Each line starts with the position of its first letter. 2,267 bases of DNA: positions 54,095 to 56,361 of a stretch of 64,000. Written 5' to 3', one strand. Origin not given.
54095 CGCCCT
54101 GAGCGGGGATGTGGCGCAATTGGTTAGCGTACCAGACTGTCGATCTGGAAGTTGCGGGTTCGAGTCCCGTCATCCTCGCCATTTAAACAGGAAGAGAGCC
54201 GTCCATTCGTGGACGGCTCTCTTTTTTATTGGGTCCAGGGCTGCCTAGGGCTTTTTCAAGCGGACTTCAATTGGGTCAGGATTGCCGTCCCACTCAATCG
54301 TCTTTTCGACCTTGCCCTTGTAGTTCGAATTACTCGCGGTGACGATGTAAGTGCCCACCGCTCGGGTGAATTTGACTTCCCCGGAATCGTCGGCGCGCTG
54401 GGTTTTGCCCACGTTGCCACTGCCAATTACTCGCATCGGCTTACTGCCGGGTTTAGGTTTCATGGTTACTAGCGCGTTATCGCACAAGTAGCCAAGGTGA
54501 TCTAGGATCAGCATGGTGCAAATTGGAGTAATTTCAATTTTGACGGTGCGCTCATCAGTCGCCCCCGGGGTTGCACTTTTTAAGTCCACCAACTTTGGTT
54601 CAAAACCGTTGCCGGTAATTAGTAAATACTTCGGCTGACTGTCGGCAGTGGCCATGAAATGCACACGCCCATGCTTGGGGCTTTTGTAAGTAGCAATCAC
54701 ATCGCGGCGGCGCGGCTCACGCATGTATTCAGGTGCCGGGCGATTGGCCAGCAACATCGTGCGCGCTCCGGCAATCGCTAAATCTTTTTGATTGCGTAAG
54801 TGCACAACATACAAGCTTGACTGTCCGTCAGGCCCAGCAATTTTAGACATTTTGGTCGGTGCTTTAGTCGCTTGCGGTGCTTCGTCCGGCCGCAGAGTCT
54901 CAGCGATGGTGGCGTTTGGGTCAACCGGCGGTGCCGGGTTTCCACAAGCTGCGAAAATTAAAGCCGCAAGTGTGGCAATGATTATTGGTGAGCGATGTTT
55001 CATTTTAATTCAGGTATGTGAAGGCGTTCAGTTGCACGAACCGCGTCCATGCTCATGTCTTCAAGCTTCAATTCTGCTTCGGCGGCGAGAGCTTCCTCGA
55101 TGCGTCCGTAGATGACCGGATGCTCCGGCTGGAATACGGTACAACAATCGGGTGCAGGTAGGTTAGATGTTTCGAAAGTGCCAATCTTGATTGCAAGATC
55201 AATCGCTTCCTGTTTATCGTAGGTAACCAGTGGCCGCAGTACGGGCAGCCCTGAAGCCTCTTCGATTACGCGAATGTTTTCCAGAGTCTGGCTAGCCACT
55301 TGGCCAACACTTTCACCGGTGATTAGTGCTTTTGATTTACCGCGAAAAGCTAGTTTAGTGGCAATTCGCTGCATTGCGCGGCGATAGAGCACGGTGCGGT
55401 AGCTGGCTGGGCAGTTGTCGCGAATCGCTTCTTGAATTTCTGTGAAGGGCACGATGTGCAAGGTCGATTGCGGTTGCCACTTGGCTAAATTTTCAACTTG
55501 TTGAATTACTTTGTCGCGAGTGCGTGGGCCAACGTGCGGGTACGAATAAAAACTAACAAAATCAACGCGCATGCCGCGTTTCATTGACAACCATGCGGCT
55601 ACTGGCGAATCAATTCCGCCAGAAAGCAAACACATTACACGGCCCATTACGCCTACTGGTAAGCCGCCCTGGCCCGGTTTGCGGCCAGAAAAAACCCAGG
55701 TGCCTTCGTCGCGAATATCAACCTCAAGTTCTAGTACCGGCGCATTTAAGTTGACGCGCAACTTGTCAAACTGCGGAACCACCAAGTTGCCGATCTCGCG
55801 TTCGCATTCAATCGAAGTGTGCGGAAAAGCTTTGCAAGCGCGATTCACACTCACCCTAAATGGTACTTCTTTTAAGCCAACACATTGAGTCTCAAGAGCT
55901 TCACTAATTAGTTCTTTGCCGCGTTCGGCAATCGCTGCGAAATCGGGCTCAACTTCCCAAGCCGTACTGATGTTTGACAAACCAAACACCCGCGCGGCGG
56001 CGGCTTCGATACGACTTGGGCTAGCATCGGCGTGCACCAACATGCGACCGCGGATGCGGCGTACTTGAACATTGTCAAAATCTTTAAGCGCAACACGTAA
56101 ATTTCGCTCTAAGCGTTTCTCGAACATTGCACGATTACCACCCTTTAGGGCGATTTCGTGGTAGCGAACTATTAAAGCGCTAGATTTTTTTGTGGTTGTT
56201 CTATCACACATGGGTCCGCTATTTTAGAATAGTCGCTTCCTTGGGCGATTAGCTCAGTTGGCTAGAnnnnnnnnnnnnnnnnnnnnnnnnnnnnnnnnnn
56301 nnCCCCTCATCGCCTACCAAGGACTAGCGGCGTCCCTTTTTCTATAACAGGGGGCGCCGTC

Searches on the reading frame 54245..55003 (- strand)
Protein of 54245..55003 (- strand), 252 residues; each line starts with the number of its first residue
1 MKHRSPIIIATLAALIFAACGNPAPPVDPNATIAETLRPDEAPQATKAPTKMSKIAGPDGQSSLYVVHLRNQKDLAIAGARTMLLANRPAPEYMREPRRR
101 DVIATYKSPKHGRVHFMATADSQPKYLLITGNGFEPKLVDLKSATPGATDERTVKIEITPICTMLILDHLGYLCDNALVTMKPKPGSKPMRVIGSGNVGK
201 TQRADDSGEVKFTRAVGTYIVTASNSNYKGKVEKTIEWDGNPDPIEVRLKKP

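Call 4: search_protein_families(library=pfam, proteins=[window:54245-55003:-], max_evalue=0.01)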
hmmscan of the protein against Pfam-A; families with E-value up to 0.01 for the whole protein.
window:54245-55003:- (252 aa): 0 families

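Call 59: search_protein_families(library=padloc, proteins=[window:54245-55003:-], max_evalue=0.001)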
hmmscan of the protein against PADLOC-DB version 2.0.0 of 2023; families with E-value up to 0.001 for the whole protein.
window:54245-55003:- (252 aa): 0 families

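Call 74: search_protein_families(library=pfam, proteins=[window:54245-55003:-], max_evalue=1)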
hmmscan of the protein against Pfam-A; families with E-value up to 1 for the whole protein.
window:54245-55003:- (252 aa): 1 family
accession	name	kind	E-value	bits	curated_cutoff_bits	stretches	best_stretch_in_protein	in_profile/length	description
PF13620.12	CarboxypepD_reg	-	0.052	14.3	32.3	1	196-249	26-81/82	Carboxypeptidase regulatory-like domain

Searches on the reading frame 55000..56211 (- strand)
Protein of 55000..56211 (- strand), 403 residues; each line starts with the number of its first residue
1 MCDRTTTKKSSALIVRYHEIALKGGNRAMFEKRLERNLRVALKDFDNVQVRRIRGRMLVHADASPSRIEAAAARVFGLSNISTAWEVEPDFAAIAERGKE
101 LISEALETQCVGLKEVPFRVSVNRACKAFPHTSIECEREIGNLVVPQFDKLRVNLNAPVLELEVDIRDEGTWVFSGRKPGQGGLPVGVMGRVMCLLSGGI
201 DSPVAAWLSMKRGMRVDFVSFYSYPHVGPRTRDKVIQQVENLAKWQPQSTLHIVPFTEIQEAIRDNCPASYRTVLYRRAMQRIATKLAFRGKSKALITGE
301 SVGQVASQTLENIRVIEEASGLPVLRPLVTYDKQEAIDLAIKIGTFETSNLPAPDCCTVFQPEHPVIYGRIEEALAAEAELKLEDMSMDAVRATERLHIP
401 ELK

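Call 4: search_protein_families(library=pfam, proteins=[window:55000-56211:-], max_evalue=0.01)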
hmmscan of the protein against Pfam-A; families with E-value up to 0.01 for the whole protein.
window:55000-56211:- (403 aa): 4 families
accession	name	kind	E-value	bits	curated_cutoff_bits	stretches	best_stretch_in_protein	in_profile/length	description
PF02568.20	ThiI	-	1.2e-62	211.5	20.5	1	187-383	1-197/197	Thiamine biosynthesis protein (ThiI)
PF22025.1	ThiI_fer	-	2.6e-20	73.1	25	1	13-82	2-72/72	ThiI ferredoxin-like domain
PF02926.22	THUMP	-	3.2e-08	34.3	20.6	1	90-174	3-82/84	THUMP domain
PF06508.19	QueC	-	0.00021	21.3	22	1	192-226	2-35/210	Queuosine biosynthesis protein QueC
